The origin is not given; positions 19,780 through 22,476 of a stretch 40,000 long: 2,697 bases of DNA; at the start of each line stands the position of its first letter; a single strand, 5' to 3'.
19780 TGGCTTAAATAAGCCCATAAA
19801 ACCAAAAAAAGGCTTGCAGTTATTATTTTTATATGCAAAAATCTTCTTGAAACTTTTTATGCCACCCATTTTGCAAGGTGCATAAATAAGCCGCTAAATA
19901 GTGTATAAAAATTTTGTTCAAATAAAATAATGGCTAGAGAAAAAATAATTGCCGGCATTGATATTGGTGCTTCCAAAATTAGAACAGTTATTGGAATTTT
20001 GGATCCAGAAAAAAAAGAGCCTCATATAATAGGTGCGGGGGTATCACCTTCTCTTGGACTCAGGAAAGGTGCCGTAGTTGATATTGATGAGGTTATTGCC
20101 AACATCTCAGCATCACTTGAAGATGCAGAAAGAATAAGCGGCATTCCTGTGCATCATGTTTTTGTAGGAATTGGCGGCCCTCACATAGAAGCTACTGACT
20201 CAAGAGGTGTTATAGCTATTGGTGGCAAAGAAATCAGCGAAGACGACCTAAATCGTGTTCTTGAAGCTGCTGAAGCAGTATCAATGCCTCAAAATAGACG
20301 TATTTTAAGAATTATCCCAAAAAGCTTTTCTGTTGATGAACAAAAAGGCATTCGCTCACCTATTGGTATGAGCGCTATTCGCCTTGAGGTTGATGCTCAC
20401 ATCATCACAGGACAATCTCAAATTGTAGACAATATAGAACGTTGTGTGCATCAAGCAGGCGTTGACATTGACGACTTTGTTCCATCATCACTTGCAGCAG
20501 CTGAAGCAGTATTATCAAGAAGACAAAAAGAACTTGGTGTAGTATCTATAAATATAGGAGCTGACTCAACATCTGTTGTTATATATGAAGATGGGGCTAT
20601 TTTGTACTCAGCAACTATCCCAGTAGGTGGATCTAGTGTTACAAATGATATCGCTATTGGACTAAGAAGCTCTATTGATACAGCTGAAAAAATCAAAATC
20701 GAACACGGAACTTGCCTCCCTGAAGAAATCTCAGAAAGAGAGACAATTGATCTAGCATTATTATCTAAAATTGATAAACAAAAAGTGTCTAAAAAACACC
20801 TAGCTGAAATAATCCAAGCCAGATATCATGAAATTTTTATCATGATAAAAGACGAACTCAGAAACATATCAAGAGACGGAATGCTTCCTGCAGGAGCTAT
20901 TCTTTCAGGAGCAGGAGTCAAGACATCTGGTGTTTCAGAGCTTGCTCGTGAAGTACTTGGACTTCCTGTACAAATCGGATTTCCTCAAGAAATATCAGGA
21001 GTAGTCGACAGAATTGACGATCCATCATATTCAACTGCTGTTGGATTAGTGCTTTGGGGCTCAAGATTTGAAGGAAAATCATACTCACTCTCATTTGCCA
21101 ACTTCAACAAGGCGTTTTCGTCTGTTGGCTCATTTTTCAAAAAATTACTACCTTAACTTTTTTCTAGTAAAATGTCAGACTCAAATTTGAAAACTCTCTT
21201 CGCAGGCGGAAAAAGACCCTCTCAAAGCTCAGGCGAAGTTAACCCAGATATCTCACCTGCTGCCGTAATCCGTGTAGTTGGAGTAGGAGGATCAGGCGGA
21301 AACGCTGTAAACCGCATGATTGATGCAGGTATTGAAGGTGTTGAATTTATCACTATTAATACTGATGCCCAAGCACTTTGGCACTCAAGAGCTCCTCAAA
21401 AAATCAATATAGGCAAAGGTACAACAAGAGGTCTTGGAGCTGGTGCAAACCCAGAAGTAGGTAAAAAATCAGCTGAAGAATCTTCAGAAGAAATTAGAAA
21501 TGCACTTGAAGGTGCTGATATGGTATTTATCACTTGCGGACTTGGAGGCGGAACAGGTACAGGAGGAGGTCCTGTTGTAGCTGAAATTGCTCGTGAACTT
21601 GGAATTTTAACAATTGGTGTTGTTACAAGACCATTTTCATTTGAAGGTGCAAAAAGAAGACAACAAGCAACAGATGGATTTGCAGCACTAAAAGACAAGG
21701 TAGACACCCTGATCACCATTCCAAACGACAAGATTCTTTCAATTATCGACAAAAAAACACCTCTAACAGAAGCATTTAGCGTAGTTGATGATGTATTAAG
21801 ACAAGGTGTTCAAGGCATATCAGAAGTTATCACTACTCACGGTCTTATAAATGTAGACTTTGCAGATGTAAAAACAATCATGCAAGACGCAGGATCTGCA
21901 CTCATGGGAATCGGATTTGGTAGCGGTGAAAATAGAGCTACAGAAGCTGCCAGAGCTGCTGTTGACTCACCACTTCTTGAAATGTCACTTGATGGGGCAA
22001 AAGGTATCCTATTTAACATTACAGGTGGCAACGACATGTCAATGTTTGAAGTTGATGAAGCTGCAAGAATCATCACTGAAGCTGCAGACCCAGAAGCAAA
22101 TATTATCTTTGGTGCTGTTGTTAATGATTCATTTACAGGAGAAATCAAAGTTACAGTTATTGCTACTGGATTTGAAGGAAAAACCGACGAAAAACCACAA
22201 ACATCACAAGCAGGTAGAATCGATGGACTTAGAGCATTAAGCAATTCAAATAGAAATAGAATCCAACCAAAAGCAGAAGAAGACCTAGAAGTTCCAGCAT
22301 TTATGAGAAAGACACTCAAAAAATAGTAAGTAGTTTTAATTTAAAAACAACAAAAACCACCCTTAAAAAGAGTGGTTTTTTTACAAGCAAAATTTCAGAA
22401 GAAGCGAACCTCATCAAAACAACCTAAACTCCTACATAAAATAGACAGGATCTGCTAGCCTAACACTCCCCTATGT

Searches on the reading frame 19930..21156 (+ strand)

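Call 7: search_protein_families(library=pfam, proteins=[window:19930-21156:+])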
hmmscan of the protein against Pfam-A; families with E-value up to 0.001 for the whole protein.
window:19930-21156:+ (408 aa): 4 families
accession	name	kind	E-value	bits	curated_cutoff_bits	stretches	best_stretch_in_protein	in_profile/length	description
PF14450.12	FtsA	-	6.5e-36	123.9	31.8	1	206-372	2-127/127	Cell division protein FtsA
PF02491.25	SHS2_FTSA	-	5e-28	97.7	25.4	1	83-160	1-79/79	SHS2 domain inserted in FTSA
PF11104.14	PilM_2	-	8e-08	32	27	1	178-266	155-242/340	Type IV pilus assembly protein PilM;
PF06723.19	MreB_Mbl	-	2.2e-07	30.5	27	1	198-350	141-304/327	MreB/Mbl protein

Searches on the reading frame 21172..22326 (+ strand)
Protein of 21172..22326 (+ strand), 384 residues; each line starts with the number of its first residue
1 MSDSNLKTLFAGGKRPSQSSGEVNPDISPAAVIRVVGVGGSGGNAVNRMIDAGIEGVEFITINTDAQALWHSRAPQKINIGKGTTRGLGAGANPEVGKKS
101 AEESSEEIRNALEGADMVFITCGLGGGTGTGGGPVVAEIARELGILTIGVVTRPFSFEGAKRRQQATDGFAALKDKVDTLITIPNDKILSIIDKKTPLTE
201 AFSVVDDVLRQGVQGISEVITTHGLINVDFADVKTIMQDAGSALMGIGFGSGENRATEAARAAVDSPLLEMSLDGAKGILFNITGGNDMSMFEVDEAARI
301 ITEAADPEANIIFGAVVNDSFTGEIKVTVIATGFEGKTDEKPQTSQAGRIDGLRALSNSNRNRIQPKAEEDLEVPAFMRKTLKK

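Call 7: search_protein_families(library=pfam, proteins=[window:21172-22326:+])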
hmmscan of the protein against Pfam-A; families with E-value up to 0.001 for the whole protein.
window:21172-22326:+ (384 aa): 2 families
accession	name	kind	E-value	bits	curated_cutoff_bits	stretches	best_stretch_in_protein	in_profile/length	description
PF00091.31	Tubulin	-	2.9e-49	168.4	33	1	33-193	2-190/190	Tubulin/FtsZ family, GTPase domain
PF12327.13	FtsZ_C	-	7.3e-36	122.8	27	1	241-335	1-95/95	FtsZ family, C-terminal domain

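Call 10: find_related_loci(query=window:21172-22326:+, collection=genome_contigs, flank=6000)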
Query window:21172-22326:+ (384 aa) in genome_contigs; peptide patterns used: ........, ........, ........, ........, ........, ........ (x = any residue, [..] = any of these).
600 stretches matched a pattern (row limit reached: there are more); 592 encode a relative of the query (tblastn E <= 1e-3); the best 80 are kept; 80 distinct loci.
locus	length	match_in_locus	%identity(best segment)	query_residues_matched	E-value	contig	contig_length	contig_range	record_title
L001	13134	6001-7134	68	1-384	1e-161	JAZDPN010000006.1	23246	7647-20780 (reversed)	MAG: Patescibacteria group bacterium isolate MEGAHIT-group-0.84 k141_16018965, whole genome shotgun sequence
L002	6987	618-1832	65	6-382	1e-160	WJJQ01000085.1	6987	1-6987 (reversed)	MAG: Candidatus Peregrinibacteria bacterium isolate Bin_256 k141_2530391, whole genome shotgun sequence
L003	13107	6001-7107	69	3-382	3e-157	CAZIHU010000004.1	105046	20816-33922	MAG TPA_asm: uncultured Candidatus Peribacteria bacterium isolate SRP077602_co8_217 genome assembly, contig: NODE_203_le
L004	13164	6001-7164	64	1-382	1e-156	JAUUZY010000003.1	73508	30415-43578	MAG: Candidatus Peregrinibacteria bacterium isolate CSMAG_205 CSMAG_205_k127_2577078_length_73508_cov_13.1650, whole gen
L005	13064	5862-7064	66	3-384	6e-155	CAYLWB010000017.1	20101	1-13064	MAG TPA_asm: uncultured Candidatus Peribacteria bacterium isolate SRP300315_co1_78 genome assembly, contig: NODE_1263_le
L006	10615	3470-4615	64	5-383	2e-152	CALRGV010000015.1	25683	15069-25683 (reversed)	MAG: Candidatus Peribacteria bacterium isolate TH-Jun18-111 genome assembly, contig: TH-Jun18-C3821, whole genome shotgu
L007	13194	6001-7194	64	5-384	6e-152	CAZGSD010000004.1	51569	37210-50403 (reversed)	MAG TPA_asm: uncultured Candidatus Peribacteria bacterium isolate SRP189682_co1_234 genome assembly, contig: NODE_699_le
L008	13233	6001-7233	64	1-384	8e-149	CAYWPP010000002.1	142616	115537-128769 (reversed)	MAG TPA_asm: uncultured Candidatus Peribacteria bacterium isolate binchicken_co350_165 genome assembly, contig: NODE_139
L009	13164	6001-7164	63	2-383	5e-146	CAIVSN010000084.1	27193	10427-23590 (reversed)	uncultured bacterium isolate Loclat_bin-20132 genome assembly, contig: bin-20132:084/186, whole genome shotgun sequence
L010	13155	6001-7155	63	17-384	1e-145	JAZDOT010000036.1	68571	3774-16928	MAG: Candidatus Peregrinibacteria bacterium isolate MEGAHIT-group-0.791 k141_4925918, whole genome shotgun sequence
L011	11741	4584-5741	63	19-382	2e-145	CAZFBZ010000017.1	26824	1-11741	MAG TPA_asm: uncultured Candidatus Peribacteria bacterium isolate SRP342105_co2_218 genome assembly, contig: NODE_1806_l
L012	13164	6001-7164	64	2-383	7e-143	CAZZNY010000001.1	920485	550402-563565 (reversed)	MAG TPA_asm: uncultured Candidatus Peribacteria bacterium isolate SRP302447_co3_208 genome assembly, contig: NODE_9_leng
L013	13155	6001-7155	65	22-384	1e-138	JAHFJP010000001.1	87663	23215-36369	MAG: Candidatus Peribacteria bacterium isolate nzgw389 NODE_337_length_87664_cov_12.087888, whole genome shotgun sequenc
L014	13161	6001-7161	62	16-384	3e-136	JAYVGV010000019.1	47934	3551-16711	MAG: Candidatus Gracilibacteria bacterium isolate GL47_Up_metabat_157 GL47_Up_metabat_157_18, whole genome shotgun seque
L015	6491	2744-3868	64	27-384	4e-132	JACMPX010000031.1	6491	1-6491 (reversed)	MAG: Candidatus Gracilibacteria bacterium isolate LF-bin-382 FL-bin-382-contig-k141_1559394, whole genome shotgun sequen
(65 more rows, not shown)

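Call 15: find_encoding_contigs(protein=window:21172-22326:+, flank=3000, max_places=10)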
Protein window:21172-22326:+ (384 aa): 2 contigs read that carry it; 2 places shown.
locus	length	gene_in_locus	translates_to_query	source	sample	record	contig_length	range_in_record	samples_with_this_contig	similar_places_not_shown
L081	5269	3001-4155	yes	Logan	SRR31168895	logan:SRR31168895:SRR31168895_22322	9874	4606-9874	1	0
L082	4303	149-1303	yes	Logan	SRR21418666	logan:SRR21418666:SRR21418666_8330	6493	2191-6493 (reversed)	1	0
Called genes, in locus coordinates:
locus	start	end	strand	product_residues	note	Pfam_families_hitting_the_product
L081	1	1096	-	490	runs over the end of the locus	PF00133:tRNA-synt_1, PF01406:tRNA-synt_1e (weak), PF01921:tRNA-synt_1f (faint), PF09334:tRNA-synt_1g, PF00133:tRNA-synt_1, PF01406:tRNA-synt_1e (weak)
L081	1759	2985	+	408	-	PF11104:PilM_2, PF02491:SHS2_FTSA, PF06723:MreB_Mbl, PF14450:FtsA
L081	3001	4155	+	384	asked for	PF00091:Tubulin, PF12327:FtsZ_C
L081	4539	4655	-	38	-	-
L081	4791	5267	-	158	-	?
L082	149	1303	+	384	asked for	PF00091:Tubulin, PF12327:FtsZ_C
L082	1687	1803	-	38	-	-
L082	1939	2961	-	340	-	PF02826:2-Hacid_dh_C, PF07991:KARI_N, PF01450:KARI_C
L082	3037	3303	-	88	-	PF00076:RRM_1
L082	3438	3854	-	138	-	PF00293:NUDIX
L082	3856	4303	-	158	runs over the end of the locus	PF01842:ACT (weak), PF22629:ACT_AHAS_ss, PF13710:ACT_5, PF10369:ALS_ss_C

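Call 22: find_homologous_proteins(query=window:21172-22326:+, max_evalue=1e-100)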
Query window:21172-22326:+ (384 aa): 7956 proteins with E <= 1e-100 among 8000 candidates; the best 120 are listed.
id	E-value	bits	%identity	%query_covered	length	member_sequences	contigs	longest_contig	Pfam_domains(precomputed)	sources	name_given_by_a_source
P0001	1.8e-241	819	100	100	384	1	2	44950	PF00091.32,PF12327.14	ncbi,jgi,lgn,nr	ncbi:MAG: cell division protein FtsZ [Candidatus Gracilibacteria bacterium]|jgi:cell division protei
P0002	2.9e-197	673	82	100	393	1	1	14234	PF00091.32,PF12327.14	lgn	-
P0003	6.6e-195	666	82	100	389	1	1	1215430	PF00091.32,PF12327.14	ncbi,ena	-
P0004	2.0e-188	644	79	100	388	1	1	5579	PF00091.32,PF12327.14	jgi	-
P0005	6.4e-185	633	78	100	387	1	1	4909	PF00091.32,PF12327.14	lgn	-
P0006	6.9e-182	623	77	100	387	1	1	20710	PF00091.32,PF12327.14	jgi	jgi:cell division protein FtsZ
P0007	1.7e-179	615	76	100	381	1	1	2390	PF00091.32,PF12327.14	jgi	-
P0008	2.1e-177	608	76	98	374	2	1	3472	PF00091.32,PF12327.14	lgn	-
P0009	7.8e-177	606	76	98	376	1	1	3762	PF00091.32,PF12327.14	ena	-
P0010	2.4e-175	601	74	96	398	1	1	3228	PF00091.32,PF12327.14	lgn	-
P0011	4.3e-175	600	71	99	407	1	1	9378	PF00091.32,PF12327.14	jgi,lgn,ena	-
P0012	5.5e-175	600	73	100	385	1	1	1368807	PF00091.32,PF12327.14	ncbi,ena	-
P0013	1.9e-174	598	73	100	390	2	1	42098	PF00091.32,PF12327.14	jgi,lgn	-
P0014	3.1e-174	598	72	100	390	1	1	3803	PF00091.32,PF12327.14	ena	-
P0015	3.4e-174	597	73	100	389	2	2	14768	PF00091.32,PF12327.14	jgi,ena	-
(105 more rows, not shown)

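Call 23: find_encoding_contigs(protein=P0002, flank=5000, max_places=2)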
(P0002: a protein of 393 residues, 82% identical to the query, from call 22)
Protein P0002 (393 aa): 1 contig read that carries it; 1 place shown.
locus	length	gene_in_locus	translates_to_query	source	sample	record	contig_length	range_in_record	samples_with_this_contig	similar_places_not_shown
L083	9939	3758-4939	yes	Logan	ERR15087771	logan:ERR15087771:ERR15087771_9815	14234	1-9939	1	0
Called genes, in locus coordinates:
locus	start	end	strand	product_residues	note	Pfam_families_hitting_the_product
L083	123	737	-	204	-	-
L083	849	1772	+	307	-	PF02739:5_3_exonuc_N, PF01367:5_3_exonuc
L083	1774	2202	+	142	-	PF02130:YbeY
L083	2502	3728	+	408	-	PF11104:PilM_2 (faint), PF02491:SHS2_FTSA, PF06723:MreB_Mbl (weak), PF14450:FtsA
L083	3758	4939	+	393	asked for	PF00091:Tubulin, PF12327:FtsZ_C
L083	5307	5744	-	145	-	PF18895:T4SS_pilin (weak)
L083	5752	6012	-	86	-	PF13083:KH_KhpA-B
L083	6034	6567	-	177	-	PF00886:Ribosomal_S16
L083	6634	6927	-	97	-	PF05258:DciA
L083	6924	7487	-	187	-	PF08207:EFP_N, PF01132:EFP, PF09285:Elong-fact-P_C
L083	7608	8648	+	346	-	PF01699:Na_Ca_ex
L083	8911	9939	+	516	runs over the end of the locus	PF12072:RNase_Y_N, PF00013:KH_1, PF08668:HDOD (faint), PF01966:HD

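Call 24: find_encoding_contigs(protein=P0003, flank=5000, max_places=2)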
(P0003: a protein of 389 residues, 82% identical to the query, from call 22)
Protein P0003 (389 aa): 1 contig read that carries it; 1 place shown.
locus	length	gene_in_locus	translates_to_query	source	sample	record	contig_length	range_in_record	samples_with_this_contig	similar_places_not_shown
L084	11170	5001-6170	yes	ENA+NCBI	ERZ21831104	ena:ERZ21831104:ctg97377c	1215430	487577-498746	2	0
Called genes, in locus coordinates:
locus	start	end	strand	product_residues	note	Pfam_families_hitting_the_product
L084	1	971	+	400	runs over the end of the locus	-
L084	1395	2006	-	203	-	-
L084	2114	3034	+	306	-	PF02739:5_3_exonuc_N, PF01367:5_3_exonuc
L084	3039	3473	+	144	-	PF02130:YbeY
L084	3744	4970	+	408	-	PF11104:PilM_2 (faint), PF02491:SHS2_FTSA, PF14450:FtsA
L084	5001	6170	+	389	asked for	PF00091:Tubulin, PF12327:FtsZ_C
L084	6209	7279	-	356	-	PF07907:YibE_F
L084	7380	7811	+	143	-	-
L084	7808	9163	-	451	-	PF00206:Lyase_1, PF08328:ASL_C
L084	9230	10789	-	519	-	-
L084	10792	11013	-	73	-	-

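Call 25: find_encoding_contigs(protein=P0006, flank=5000, max_places=2)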
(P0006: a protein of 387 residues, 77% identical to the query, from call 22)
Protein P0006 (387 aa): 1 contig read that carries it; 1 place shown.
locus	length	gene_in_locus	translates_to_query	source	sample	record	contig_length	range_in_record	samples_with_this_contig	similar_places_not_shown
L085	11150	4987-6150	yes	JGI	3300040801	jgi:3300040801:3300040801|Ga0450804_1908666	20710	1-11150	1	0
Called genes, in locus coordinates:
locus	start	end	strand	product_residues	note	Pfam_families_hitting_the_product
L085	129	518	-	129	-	-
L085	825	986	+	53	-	-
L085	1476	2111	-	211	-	-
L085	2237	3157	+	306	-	PF02739:5_3_exonuc_N, PF01367:5_3_exonuc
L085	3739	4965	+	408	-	PF11104:PilM_2 (faint), PF02491:SHS2_FTSA, PF14450:FtsA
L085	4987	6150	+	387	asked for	PF00091:Tubulin, PF12327:FtsZ_C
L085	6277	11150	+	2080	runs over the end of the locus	PF13205:Big_5 (weak), PF01835:MG2 (faint), PF17973:bMG10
